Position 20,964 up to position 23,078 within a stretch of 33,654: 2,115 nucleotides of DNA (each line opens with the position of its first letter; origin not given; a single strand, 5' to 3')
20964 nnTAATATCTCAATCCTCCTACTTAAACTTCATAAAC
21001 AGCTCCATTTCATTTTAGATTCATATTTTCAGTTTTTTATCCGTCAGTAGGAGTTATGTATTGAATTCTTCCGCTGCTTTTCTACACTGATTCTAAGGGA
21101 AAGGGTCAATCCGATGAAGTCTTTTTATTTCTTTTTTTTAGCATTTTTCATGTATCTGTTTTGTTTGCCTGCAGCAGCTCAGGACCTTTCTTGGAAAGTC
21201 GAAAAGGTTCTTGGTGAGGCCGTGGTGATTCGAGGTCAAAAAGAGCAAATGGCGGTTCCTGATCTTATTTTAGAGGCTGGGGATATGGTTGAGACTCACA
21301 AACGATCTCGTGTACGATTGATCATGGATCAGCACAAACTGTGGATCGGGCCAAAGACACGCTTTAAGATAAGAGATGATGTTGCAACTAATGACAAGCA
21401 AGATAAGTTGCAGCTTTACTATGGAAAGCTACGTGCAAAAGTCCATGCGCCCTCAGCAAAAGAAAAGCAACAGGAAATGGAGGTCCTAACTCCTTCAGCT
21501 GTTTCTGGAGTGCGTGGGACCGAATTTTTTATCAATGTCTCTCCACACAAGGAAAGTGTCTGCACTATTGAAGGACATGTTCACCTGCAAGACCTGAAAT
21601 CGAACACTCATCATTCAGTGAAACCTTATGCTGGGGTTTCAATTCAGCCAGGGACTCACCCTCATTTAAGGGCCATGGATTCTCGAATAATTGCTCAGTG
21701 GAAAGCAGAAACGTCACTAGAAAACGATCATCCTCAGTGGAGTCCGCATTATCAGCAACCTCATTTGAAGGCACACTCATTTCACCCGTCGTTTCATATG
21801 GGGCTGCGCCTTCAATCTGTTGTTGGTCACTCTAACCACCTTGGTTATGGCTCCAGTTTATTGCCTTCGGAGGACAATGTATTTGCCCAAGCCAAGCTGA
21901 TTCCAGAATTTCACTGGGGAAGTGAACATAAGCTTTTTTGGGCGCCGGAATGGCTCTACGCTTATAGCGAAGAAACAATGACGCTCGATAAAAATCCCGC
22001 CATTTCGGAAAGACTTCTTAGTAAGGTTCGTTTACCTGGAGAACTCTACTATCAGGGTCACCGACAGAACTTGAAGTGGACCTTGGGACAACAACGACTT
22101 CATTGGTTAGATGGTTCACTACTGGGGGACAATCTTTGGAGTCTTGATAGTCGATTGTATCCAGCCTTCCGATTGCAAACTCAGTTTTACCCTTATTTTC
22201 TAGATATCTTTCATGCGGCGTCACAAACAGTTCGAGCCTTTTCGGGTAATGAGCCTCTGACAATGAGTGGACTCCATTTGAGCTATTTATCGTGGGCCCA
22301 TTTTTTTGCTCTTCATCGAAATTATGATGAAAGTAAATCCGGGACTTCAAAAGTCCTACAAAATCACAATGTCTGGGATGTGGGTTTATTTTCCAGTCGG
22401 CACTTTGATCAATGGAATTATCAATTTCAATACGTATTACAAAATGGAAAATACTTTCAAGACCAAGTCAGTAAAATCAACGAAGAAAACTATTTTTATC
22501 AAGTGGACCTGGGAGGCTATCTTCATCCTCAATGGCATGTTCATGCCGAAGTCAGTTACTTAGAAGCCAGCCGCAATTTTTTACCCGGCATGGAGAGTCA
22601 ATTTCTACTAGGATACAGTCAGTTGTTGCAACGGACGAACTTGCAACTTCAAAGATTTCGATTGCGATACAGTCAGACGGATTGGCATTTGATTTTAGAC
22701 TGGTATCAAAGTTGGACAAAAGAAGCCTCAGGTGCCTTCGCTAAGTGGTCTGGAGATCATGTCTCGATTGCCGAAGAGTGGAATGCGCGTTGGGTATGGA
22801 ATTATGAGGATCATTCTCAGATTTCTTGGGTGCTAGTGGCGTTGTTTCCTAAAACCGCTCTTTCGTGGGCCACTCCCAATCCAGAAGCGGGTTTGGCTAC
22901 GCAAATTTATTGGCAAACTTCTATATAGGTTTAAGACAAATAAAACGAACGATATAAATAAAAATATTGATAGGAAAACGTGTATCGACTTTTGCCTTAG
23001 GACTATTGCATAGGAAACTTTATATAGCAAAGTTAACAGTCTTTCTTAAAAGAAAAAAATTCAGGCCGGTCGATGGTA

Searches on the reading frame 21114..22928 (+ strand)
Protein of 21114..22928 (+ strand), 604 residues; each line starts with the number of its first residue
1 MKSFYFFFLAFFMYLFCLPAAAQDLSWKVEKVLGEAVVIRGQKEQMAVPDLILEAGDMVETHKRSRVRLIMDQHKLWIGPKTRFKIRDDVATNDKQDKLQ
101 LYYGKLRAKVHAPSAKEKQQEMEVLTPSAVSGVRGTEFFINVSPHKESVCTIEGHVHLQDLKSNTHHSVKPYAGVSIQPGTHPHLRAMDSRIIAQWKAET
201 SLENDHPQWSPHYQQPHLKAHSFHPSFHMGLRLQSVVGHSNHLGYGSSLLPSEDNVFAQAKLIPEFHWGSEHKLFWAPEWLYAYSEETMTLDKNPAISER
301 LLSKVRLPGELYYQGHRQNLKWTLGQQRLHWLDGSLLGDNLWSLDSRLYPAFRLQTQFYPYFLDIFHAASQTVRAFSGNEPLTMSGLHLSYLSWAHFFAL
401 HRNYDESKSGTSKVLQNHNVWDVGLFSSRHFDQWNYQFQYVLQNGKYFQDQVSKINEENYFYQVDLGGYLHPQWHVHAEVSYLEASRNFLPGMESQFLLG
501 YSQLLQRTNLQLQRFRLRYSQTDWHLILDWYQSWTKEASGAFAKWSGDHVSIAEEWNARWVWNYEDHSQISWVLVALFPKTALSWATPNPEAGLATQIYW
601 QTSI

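Call 4: search_protein_families(library=pfam, proteins=[window:21114-22928:+], max_evalue=0.1)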
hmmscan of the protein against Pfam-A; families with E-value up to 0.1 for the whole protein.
window:21114-22928:+ (604 aa): 2 families
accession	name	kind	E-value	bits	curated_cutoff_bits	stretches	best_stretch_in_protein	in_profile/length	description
PF04773.18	FecR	-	9.9e-11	42.4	24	1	59-156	3-96/97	FecR protein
PF13372.12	Alginate_exp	-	0.048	12.9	25.2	1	319-480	93-261/395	Alginate export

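Call 5: search_protein_families(library=ncbifam, proteins=[window:21114-22928:+], max_evalue=0.1)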
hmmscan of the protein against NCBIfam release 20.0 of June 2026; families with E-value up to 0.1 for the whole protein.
window:21114-22928:+ (604 aa): 5 families
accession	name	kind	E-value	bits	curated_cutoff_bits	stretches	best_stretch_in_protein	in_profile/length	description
NF047849.1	Lsa33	exception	4.9e-10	39.1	420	1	40-167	44-173/310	surface adhesin Lsa33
NF033165.1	lipo_LipL45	exception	5e-09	35.7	350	1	34-157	47-172/391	lipoprotein LipL45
NF047876.1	Lsa19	exception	3.6e-05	23.6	250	1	29-182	13-160/182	adhesin Lsa19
NF047528.1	LIMLP_03685_anti-sigma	equivalog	0.0031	16.7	200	1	90-176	145-230/347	LIMLP_03685 family anti-sigma factor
NF040942.2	hypo_ExtJ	equivalog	0.0056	17.1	52.5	1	3-66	4-57/77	selenite/tellurite reduction operon protein ExtJ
